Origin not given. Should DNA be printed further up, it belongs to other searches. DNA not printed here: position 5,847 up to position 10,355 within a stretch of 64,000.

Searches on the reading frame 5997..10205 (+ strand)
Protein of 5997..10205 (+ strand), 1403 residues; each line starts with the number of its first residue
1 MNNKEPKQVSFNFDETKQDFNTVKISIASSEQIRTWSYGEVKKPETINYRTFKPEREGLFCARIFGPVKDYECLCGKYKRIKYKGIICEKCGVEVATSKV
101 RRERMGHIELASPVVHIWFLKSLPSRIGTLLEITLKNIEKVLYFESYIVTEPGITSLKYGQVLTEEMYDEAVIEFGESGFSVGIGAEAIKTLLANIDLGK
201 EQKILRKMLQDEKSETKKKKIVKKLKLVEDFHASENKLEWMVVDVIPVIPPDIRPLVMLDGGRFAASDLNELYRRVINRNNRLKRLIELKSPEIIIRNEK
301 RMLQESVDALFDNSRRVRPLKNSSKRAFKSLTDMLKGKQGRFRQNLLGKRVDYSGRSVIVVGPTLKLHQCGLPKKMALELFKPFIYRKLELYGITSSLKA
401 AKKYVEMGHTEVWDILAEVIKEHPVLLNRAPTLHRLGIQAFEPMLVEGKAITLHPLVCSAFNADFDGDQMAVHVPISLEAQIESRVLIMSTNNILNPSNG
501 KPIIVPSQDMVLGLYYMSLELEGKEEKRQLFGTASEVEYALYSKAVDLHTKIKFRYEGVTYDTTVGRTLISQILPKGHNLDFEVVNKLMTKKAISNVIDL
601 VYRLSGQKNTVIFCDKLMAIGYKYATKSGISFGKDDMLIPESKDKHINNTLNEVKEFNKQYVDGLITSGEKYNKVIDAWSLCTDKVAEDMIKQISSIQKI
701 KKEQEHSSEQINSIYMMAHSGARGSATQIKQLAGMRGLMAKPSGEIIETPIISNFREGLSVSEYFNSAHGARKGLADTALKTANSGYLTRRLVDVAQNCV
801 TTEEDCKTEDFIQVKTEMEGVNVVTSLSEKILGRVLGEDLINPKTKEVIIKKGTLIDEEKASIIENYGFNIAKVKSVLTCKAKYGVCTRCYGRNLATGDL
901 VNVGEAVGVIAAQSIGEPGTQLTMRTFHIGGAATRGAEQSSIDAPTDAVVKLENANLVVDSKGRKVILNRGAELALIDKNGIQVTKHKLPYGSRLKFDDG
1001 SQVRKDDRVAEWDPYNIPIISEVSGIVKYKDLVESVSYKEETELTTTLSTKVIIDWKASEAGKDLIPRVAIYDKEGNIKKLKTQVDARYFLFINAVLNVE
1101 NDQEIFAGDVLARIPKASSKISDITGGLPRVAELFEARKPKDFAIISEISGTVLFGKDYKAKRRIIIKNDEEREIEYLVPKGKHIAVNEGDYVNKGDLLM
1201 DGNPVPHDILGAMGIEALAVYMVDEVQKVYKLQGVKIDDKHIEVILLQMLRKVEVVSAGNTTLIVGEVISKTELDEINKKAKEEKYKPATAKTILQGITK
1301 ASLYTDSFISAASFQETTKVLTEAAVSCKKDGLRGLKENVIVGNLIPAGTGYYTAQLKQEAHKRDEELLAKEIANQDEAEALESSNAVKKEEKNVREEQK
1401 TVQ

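Call 64: search_protein_families(library=ncbifam, proteins=[window:5997-10205:+], max_evalue=1e-10)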
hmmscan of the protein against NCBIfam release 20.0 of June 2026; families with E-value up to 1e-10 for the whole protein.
window:5997-10205:+ (1403 aa): 12 families
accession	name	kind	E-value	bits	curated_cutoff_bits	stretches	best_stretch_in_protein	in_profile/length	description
NF011417.0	PRK14844.1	equivalog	0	1839.3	4632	1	16-1359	1444-2791/2839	DNA-directed RNA polymerase subunit beta/beta'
TIGR02386.1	rpoC_TIGR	equivalog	0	1716.6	963.5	1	23-1354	2-1144/1147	DNA-directed RNA polymerase subunit beta'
NF007172.0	PRK09603.1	equivalog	0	1595.1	5372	2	3-974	1379-2347/2890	DNA-directed RNA polymerase subunit beta/beta'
NF011498.0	PRK14906.1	equivalog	0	1366.6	1437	3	164-936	240-1006/1459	DNA-directed RNA polymerase subunit beta'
NF002729.0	PRK02625.1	equivalog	3.7e-238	792.3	1117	1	15-569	4-574/626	DNA-directed RNA polymerase subunit gamma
TIGR02387.1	rpoC1_cyan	equivalog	4.9e-232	771.9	975.9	1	20-581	2-580/619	DNA-directed RNA polymerase subunit gamma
NF002724.0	PRK02597.1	equivalog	2.7e-202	674.4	1878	2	583-1012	9-429/1338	DNA-directed RNA polymerase subunit beta'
TIGR02388.1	rpoC2_cyan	equivalog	1.6e-184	615.5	467.4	2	585-1011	3-421/1230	DNA-directed RNA polymerase subunit beta''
NF006336.0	PRK08566.1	equivalog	1.6e-94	317.7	819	3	85-388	58-358/883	DNA-directed RNA polymerase subunit A'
TIGR02390.1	RNA_pol_rpoA1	equivalog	5.8e-88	296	1042.55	2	84-391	52-356/867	DNA-directed RNA polymerase subunit A'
TIGR02389.1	RNA_pol_rpoA2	equivalog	4.1e-23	82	420.65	1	899-932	39-72/367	DNA-directed RNA polymerase subunit A''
NF011491.0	PRK14898.1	equivalog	2.5e-12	45.7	783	0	1305-1361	796-852/860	DNA-directed RNA polymerase subunit A''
